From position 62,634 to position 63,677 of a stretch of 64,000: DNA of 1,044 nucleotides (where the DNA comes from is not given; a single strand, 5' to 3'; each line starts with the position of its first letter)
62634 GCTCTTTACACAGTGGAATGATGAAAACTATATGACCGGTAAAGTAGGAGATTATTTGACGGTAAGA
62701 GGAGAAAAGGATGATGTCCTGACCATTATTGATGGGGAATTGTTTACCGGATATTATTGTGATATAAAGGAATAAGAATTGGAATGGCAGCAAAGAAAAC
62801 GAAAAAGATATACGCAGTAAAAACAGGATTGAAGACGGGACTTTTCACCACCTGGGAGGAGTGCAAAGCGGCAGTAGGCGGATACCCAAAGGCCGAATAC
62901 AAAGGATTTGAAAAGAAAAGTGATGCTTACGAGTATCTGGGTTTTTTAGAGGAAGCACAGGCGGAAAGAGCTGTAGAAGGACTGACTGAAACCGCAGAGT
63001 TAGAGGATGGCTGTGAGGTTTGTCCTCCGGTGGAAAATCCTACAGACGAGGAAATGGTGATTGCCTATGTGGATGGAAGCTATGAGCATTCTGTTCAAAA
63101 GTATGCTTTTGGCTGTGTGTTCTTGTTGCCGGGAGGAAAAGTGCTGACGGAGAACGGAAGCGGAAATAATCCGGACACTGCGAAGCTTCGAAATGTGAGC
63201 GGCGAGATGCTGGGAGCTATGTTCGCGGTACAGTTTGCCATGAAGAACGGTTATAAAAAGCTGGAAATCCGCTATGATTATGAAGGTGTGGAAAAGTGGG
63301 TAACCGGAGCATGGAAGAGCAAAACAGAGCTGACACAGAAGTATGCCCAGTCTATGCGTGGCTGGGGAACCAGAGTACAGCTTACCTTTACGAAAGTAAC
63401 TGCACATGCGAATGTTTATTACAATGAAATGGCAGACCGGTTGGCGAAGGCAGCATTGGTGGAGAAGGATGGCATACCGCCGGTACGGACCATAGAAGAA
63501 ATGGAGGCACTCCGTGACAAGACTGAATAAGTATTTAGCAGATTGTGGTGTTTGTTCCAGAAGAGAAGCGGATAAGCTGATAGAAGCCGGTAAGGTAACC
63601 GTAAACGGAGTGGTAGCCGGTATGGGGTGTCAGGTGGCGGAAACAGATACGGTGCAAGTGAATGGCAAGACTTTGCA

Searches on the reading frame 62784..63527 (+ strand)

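Call 19: search_protein_families(library=pfam, proteins=[window:62784-63527:+], max_evalue=0.001)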
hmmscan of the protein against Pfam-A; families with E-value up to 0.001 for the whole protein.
window:62784-63527:+ (248 aa): 3 families
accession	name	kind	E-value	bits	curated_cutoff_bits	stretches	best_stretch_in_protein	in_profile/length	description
PF01693.22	Cauli_VI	-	8.6e-15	55.2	21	1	8-51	1-44/44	Ribonuclease H1 N-terminal domain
PF13456.12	RVT_3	-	2e-09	37.9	21.6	1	96-224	2-123/123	Reverse transcriptase-like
PF00075.30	RNase_H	-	4.2e-09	37.1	25.8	1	91-224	3-139/141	RNase H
